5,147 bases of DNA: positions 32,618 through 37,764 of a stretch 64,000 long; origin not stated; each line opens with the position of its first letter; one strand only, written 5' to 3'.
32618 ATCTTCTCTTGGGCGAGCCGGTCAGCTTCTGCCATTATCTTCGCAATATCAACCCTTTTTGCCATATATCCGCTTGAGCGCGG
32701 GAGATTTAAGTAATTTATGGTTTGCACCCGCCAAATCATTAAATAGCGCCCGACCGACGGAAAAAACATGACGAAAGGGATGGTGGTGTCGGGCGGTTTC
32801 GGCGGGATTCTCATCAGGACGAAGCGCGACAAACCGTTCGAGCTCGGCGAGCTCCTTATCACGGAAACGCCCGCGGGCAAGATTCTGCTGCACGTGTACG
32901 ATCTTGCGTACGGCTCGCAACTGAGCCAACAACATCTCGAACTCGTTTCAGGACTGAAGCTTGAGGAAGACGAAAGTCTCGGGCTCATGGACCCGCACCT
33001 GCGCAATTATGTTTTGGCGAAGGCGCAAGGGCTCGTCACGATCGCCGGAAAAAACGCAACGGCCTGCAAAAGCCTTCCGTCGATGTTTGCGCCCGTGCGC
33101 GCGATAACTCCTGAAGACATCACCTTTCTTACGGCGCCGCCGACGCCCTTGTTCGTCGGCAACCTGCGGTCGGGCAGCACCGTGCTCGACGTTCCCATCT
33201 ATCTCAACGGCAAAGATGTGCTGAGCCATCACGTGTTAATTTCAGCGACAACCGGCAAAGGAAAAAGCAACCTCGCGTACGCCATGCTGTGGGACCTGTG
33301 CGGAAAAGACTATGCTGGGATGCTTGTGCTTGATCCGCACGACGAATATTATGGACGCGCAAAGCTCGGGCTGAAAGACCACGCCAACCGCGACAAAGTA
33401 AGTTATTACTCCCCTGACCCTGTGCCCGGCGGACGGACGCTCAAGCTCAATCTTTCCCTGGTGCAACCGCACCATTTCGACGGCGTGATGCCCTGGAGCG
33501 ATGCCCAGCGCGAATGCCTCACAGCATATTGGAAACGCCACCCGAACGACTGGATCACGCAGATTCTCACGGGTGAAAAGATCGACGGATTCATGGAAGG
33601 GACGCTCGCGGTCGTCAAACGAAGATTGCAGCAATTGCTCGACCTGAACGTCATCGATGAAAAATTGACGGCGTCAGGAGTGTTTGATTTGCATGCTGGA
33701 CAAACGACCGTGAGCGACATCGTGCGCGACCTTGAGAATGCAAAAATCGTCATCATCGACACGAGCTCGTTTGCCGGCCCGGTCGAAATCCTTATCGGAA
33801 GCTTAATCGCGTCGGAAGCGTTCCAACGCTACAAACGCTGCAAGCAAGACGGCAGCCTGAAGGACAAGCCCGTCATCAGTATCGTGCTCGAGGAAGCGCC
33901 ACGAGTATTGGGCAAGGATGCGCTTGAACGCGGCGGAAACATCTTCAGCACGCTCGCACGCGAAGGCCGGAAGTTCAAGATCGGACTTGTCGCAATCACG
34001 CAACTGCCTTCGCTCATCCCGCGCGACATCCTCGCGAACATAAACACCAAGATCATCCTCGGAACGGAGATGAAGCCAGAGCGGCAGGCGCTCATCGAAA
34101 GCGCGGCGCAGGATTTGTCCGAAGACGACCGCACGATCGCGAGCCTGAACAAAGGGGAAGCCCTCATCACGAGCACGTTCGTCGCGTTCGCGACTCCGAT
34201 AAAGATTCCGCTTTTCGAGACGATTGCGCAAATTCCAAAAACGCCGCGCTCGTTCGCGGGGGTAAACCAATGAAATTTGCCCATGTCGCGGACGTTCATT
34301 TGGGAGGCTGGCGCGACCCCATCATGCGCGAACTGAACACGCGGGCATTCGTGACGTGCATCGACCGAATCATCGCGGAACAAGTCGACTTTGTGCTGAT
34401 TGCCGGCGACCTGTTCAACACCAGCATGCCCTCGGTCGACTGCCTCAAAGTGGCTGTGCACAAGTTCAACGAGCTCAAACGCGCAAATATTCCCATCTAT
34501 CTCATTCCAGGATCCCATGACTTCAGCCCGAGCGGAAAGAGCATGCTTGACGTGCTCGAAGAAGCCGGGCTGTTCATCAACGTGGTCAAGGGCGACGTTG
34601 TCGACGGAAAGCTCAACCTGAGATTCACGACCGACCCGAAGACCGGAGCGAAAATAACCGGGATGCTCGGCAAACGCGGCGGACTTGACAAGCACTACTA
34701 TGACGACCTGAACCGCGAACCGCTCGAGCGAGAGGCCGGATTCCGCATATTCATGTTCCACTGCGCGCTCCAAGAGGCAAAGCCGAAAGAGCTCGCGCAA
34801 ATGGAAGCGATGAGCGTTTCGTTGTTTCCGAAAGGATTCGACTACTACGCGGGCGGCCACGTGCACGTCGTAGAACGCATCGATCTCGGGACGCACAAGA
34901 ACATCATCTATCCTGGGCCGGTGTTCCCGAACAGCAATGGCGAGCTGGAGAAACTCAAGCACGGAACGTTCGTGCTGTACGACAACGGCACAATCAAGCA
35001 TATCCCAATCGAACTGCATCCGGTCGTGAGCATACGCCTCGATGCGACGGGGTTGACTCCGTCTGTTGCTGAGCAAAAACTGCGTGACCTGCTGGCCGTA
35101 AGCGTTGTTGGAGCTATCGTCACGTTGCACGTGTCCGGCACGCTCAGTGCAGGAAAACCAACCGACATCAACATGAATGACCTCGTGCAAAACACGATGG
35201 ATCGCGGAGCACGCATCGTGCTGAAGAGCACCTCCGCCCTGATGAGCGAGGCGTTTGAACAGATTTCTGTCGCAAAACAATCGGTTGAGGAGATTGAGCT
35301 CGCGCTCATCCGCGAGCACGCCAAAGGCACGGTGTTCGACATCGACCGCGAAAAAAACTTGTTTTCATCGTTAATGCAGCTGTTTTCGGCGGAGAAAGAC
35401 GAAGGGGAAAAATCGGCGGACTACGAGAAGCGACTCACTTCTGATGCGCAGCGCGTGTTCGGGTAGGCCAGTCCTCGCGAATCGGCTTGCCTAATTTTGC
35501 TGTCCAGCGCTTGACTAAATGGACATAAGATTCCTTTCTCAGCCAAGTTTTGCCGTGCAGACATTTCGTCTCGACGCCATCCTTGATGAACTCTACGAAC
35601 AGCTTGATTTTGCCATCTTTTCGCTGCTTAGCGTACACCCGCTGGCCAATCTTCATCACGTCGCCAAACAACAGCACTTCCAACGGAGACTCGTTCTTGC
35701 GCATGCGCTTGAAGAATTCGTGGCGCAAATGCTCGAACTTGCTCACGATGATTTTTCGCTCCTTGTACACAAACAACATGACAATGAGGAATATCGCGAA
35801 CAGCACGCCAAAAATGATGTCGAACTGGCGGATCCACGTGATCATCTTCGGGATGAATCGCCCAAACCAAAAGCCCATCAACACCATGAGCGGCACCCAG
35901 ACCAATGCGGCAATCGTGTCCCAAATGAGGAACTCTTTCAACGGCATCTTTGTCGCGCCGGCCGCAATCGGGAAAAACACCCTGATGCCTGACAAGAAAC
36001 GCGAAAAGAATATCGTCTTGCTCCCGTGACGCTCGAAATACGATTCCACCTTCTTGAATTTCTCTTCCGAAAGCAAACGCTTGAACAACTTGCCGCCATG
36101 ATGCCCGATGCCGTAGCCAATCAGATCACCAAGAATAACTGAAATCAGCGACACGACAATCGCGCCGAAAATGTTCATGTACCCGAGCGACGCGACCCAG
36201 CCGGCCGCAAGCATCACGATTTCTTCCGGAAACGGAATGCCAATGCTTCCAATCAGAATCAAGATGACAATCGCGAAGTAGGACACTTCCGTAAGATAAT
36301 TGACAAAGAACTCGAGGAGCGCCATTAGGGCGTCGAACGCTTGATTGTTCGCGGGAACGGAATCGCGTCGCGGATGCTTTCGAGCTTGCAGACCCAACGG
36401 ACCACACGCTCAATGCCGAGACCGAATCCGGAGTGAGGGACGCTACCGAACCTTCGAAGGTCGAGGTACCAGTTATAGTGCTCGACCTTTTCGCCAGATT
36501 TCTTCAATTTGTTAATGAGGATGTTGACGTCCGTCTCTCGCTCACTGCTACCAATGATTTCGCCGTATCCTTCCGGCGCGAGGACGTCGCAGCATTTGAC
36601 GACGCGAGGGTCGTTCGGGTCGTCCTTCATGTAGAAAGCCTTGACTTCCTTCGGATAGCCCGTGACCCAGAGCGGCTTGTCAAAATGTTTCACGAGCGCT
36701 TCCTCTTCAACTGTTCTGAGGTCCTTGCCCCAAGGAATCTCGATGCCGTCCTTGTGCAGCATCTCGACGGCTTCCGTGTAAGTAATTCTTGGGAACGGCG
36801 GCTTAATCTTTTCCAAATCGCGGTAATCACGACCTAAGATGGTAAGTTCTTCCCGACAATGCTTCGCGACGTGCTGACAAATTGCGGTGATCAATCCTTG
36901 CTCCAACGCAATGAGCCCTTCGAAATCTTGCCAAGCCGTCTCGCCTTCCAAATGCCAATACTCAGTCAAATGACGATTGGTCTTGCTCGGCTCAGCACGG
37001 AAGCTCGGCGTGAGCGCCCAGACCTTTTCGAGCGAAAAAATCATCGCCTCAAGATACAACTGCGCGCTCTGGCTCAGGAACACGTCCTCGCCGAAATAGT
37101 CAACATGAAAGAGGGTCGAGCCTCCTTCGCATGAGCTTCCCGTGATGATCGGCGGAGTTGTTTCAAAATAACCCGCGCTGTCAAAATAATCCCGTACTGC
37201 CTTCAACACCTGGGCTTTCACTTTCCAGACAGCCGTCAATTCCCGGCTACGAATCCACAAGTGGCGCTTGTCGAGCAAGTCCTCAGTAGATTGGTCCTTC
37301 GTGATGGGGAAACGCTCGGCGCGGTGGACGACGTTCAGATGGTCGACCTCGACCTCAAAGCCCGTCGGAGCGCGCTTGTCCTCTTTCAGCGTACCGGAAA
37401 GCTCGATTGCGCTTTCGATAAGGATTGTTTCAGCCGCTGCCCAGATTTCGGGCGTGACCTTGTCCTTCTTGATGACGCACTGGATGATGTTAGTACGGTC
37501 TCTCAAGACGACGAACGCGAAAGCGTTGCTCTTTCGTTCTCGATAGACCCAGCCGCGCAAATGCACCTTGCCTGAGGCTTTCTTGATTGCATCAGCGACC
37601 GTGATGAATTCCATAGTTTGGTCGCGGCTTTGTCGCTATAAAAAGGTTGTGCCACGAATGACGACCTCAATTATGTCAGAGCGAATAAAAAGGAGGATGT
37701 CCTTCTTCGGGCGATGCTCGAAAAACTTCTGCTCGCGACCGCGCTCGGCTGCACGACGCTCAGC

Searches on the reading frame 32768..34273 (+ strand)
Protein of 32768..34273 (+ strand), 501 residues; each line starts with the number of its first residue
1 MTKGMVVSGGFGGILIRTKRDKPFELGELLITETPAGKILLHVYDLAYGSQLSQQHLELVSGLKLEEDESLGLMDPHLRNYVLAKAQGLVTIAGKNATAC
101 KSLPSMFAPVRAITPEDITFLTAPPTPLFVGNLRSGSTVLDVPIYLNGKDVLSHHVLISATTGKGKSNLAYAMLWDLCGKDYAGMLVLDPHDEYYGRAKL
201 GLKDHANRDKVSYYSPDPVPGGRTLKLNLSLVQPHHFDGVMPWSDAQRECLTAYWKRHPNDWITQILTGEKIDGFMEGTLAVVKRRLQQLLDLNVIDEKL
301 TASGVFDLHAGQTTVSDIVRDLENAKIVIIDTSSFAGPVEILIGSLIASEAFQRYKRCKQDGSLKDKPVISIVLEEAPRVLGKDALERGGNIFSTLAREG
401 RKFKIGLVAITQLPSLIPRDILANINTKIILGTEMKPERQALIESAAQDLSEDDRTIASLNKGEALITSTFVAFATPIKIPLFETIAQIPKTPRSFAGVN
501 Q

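Call 26: search_protein_families(library=pfam, proteins=[window:32768-34273:+], max_evalue=0.001)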
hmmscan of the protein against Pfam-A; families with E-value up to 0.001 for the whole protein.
window:32768-34273:+ (501 aa): 1 family
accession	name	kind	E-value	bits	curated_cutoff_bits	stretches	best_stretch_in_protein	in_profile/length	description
PF01935.23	DUF87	-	1.1e-24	88.3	23.2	1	129-347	2-216/220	Helicase HerA, central domain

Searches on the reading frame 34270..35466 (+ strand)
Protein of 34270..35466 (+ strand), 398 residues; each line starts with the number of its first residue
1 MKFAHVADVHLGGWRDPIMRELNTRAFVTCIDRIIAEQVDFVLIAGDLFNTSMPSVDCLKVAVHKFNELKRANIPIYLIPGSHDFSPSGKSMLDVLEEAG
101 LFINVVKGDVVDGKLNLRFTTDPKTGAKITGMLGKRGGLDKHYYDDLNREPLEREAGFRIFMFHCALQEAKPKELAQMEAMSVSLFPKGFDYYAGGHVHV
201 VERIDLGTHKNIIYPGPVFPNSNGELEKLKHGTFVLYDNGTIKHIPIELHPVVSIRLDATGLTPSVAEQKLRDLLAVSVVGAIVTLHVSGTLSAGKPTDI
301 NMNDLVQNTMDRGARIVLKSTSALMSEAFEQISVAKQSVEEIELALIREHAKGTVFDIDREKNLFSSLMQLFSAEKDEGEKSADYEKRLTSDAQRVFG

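Call 26: search_protein_families(library=pfam, proteins=[window:34270-35466:+], max_evalue=0.001)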
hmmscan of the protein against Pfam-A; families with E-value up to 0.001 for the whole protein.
window:34270-35466:+ (398 aa): 2 families
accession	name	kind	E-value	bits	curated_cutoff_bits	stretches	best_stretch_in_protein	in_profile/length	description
PF00149.33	Metallophos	-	1.8e-17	64.8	21.5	1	1-200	1-190/191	Calcineurin-like phosphoesterase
PF12850.12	Metallophos_2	-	2.7e-07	31.2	27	1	1-225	1-142/154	Calcineurin-like phosphoesterase superfamily domain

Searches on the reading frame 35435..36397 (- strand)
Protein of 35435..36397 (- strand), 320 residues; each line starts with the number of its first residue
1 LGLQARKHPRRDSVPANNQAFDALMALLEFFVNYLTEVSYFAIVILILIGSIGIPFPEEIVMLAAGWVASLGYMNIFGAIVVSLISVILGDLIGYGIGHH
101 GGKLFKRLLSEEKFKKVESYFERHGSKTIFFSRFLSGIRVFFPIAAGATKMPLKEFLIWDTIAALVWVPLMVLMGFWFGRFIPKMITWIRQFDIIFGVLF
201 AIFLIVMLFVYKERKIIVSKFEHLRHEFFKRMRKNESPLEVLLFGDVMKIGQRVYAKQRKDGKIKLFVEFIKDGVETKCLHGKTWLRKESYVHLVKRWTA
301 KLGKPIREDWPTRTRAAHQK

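Call 27: search_protein_families(library=pfam, proteins=[window:35435-36397:-], max_evalue=0.001)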
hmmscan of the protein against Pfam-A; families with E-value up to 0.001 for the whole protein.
window:35435-36397:- (320 aa): 1 family
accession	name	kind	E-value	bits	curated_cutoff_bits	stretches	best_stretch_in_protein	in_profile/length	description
PF09335.16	VTT_dom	-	7.1e-22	78.6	33.9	1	56-175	1-121/123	VTT domain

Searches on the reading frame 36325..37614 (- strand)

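Call 26: search_protein_families(library=pfam, proteins=[window:36325-37614:-], max_evalue=0.001)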
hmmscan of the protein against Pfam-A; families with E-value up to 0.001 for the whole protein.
window:36325-37614:- (429 aa): 2 families
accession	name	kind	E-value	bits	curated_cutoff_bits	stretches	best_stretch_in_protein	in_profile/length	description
PF00152.25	tRNA-synt_2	-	1.1e-73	248.5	25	1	113-423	5-307/308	tRNA synthetases class II (D, K and N)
PF01336.31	tRNA_anti-codon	-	4.1e-12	46.3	27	1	17-95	1-74/75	OB-fold nucleic acid binding domain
